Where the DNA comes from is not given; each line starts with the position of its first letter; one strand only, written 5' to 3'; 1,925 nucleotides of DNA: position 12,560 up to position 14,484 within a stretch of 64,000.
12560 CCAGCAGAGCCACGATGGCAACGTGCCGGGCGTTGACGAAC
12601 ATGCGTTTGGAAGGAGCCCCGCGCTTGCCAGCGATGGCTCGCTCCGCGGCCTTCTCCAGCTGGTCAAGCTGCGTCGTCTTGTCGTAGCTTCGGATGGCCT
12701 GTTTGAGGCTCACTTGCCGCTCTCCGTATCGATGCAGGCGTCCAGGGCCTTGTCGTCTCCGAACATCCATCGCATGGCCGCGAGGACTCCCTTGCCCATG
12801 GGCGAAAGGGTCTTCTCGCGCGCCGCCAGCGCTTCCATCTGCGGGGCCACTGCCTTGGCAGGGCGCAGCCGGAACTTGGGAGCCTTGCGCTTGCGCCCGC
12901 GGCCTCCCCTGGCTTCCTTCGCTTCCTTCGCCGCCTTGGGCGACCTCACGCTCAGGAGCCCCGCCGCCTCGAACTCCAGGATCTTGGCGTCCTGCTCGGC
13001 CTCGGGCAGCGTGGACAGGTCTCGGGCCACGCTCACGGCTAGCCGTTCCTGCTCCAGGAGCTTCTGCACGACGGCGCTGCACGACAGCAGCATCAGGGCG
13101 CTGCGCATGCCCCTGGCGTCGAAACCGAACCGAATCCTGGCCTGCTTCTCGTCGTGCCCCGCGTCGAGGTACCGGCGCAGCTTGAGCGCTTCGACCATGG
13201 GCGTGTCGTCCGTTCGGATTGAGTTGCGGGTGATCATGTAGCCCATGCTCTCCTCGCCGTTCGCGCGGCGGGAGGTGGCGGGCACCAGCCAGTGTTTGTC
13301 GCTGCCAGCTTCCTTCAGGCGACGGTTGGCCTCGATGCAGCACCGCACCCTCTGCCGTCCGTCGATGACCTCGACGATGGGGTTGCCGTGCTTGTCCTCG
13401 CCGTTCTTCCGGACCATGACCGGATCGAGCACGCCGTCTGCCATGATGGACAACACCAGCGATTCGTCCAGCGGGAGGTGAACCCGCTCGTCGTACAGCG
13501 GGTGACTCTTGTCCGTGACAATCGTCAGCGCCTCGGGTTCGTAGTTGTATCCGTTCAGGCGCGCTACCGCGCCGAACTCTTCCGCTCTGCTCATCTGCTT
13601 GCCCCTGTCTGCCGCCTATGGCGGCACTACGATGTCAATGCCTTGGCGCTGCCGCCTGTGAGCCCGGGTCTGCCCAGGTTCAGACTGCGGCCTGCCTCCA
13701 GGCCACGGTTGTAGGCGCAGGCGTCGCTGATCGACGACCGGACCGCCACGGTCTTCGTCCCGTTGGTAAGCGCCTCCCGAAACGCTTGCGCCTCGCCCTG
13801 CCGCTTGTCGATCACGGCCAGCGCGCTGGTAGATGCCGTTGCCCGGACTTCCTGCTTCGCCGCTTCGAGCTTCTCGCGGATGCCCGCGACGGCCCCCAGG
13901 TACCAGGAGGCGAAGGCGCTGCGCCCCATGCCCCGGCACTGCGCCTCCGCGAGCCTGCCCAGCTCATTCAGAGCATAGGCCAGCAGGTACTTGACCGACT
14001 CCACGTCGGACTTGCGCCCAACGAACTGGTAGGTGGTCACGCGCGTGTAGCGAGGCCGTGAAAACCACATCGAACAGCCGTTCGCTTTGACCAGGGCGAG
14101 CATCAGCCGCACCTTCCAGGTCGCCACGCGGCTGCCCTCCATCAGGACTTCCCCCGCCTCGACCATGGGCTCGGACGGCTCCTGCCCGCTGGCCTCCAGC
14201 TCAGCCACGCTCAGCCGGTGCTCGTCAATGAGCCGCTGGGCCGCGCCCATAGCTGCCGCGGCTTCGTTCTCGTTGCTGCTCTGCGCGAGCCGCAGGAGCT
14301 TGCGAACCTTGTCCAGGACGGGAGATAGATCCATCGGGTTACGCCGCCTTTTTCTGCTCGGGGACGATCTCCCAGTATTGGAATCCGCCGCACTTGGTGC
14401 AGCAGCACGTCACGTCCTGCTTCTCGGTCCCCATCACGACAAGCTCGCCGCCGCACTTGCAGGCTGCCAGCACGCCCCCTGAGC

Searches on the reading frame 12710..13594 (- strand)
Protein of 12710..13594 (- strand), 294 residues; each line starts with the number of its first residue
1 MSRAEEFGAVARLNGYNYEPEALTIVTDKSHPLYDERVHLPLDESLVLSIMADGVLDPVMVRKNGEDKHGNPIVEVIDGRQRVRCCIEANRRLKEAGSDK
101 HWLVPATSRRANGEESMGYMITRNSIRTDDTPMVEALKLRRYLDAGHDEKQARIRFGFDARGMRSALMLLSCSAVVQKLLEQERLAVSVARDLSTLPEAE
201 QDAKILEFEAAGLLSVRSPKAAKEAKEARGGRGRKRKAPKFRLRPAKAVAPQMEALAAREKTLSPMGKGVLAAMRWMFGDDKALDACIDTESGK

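Call 14: search_protein_families(library=pfam, proteins=[window:12710-13594:-], max_evalue=0.01)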
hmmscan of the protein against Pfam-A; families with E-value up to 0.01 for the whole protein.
window:12710-13594:- (294 aa): 1 family
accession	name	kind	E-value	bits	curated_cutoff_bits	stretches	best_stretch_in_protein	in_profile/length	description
PF17762.8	HTH_ParB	-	9.8e-05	22.9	22.6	1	129-218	2-92/102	ParB HTH domain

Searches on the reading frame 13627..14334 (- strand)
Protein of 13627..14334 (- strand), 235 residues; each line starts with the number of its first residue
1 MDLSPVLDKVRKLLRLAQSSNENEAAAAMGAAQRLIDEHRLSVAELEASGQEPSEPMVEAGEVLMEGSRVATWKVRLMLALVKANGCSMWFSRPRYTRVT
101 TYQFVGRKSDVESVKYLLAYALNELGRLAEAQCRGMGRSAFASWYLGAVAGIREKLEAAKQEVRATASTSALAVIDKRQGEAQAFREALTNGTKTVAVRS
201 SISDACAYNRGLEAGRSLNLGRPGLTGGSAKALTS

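Call 14: search_protein_families(library=pfam, proteins=[window:13627-14334:-], max_evalue=0.01)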
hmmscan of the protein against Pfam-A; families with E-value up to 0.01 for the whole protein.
window:13627-14334:- (235 aa): 2 families
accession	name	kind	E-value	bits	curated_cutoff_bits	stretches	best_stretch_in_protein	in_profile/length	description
PF23771.1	DUF7168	-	2.4e-14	53.6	25.5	1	66-173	16-122/140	Domain of unknown function (DUF7168)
PF10979.13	DUF2786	-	2.6e-13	50.1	23.9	1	6-42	2-39/40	Protein of unknown function (DUF2786)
